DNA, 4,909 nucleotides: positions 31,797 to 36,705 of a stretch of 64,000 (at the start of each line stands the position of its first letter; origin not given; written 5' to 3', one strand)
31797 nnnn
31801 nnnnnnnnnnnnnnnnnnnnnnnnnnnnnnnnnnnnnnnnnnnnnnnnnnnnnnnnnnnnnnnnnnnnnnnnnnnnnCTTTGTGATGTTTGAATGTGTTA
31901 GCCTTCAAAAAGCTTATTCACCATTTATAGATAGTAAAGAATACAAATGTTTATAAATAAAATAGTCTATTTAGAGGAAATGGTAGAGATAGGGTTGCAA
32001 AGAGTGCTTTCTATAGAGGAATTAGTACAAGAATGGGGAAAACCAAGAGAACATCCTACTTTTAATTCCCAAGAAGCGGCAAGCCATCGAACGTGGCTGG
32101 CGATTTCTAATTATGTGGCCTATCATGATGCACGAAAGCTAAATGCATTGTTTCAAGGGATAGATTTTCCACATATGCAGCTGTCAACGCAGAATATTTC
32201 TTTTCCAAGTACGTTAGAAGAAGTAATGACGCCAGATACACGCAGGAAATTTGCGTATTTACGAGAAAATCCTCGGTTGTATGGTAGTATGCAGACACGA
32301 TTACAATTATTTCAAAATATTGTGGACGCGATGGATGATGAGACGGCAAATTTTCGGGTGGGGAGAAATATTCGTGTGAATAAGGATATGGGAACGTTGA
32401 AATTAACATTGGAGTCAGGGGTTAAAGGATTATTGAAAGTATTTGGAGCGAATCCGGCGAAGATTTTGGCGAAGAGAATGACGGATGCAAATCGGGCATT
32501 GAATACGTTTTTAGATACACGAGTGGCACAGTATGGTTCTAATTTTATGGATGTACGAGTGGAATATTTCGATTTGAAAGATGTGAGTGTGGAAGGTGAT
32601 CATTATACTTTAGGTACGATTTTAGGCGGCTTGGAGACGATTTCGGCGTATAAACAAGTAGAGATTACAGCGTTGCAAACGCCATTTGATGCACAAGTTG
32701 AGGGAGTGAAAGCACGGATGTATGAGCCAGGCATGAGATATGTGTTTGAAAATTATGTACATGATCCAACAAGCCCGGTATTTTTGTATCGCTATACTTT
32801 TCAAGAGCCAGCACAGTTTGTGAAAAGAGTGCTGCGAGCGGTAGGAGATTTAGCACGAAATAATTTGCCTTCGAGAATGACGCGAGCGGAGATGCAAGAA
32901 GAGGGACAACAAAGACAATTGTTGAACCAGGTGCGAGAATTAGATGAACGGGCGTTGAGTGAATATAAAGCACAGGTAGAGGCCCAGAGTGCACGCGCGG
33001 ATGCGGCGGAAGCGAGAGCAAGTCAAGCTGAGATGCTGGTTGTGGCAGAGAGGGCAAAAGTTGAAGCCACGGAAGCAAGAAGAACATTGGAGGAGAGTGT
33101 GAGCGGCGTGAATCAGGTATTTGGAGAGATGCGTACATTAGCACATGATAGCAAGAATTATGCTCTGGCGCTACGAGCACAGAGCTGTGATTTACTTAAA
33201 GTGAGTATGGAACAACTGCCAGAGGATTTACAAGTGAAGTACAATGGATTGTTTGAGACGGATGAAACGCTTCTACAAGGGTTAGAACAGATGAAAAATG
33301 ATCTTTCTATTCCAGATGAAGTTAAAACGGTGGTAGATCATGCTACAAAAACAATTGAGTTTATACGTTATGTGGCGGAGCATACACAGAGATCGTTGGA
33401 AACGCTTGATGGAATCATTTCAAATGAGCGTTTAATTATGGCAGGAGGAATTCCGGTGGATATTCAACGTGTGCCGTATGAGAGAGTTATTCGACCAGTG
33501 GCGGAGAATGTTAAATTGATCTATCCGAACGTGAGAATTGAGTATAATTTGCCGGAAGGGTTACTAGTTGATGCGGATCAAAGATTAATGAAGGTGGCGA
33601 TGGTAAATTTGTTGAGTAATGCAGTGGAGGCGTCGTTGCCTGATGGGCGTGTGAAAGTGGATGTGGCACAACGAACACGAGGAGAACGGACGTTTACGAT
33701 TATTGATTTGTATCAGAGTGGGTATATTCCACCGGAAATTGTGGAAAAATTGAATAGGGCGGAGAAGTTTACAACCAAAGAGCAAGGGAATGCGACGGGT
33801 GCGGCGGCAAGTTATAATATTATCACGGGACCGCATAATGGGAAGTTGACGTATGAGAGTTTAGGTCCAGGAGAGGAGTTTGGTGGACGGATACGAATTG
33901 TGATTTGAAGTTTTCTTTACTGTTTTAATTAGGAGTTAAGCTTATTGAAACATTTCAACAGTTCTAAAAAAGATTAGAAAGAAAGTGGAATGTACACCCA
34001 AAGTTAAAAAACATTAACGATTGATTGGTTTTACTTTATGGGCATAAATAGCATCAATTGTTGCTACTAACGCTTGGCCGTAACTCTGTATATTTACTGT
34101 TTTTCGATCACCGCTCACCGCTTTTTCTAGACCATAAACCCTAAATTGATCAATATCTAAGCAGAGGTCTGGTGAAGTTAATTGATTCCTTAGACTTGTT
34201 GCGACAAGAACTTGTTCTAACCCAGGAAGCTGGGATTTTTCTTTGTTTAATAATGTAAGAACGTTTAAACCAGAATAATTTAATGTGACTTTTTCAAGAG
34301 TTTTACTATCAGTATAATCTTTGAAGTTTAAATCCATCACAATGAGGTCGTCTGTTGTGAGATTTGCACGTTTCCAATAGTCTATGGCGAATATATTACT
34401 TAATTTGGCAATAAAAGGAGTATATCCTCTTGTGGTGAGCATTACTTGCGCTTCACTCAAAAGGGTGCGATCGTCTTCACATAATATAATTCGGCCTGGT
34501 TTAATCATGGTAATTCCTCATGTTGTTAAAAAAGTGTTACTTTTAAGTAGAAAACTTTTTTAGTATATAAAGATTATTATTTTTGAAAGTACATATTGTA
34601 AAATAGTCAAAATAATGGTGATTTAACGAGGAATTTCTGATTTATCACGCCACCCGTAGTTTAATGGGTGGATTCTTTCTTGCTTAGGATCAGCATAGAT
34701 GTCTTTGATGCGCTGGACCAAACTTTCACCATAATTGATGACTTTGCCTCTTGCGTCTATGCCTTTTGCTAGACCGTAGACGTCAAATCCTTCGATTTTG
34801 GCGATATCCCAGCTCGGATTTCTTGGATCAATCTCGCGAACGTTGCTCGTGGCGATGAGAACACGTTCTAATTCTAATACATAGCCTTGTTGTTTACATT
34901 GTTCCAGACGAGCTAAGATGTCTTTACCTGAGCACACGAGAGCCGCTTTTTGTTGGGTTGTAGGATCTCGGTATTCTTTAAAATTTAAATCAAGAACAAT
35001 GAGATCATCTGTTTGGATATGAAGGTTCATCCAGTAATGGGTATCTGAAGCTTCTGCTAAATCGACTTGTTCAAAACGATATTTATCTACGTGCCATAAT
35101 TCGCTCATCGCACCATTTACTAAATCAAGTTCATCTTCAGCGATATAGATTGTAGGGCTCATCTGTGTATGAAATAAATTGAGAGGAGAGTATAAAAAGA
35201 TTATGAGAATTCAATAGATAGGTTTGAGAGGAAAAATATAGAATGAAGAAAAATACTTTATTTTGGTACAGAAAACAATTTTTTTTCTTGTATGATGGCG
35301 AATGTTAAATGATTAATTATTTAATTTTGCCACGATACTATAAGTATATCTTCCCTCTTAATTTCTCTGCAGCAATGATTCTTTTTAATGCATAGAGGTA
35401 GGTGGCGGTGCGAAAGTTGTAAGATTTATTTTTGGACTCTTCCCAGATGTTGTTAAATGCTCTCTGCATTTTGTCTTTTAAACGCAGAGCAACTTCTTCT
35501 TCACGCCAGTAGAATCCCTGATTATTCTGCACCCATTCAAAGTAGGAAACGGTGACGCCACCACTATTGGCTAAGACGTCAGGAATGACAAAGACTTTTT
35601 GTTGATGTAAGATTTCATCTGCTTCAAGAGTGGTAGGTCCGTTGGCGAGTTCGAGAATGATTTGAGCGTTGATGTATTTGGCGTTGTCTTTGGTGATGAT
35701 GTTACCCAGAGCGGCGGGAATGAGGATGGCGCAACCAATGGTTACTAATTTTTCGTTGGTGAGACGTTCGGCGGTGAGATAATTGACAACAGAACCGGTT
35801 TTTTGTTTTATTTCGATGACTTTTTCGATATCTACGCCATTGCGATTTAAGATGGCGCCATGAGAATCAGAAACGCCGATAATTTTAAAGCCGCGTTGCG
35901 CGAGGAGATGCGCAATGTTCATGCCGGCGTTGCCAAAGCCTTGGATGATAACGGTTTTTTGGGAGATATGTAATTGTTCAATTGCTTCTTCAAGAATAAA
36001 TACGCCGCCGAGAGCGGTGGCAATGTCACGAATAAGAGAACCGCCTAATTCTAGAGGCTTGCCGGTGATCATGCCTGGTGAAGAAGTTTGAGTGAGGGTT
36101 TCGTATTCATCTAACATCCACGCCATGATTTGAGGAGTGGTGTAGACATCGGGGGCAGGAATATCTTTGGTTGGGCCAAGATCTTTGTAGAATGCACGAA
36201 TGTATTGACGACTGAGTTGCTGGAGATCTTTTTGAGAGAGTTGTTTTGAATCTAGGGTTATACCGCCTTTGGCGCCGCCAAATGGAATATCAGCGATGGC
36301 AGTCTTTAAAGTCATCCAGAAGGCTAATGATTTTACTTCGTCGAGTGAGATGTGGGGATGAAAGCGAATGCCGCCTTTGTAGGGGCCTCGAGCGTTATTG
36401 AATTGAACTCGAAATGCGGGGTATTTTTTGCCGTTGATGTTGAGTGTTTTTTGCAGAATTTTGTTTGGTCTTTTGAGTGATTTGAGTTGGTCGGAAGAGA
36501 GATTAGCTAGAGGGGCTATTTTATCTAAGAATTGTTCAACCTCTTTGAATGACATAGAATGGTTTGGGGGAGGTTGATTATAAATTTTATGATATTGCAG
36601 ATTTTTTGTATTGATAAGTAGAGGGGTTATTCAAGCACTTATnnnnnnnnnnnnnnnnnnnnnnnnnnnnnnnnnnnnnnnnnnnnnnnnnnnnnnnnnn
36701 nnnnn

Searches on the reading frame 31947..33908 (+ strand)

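Call 21: search_protein_families(library=pfam, proteins=[window:31947-33908:+], max_evalue=0.00001)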
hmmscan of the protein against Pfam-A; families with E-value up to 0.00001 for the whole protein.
window:31947-33908:+ (653 aa): 1 family
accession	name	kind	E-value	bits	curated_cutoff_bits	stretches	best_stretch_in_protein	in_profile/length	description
PF02518.31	HATPase_c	-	1.9e-08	35.1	26.4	1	544-639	2-96/111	Histidine kinase-, DNA gyrase B-, and HSP90-like ATPase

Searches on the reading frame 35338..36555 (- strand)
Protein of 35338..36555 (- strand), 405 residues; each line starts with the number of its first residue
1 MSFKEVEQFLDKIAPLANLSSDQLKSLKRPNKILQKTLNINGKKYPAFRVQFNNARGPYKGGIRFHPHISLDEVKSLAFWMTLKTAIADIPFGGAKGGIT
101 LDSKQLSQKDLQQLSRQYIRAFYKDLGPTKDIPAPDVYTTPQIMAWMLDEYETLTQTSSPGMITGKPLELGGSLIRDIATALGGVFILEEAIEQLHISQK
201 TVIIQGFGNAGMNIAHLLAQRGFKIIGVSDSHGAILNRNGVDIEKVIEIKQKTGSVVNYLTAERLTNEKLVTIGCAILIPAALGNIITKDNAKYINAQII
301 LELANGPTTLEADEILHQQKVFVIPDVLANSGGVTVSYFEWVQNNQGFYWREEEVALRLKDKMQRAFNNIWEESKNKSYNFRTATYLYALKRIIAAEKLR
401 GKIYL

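Call 21: search_protein_families(library=pfam, proteins=[window:35338-36555:-], max_evalue=0.00001)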
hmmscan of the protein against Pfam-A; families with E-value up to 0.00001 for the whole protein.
window:35338-36555:- (405 aa): 2 families
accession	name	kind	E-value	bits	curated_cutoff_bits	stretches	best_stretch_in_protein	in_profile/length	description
PF00208.27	ELFV_dehydrog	-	5.2e-76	256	23.4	1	171-401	1-241/241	Glutamate/Leucine/Phenylalanine/Valine dehydrogenase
PF02812.23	ELFV_dehydrog_N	-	7e-46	155.6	25.3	1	43-152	19-128/129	Glu/Leu/Phe/Val dehydrogenase, dimerisation domain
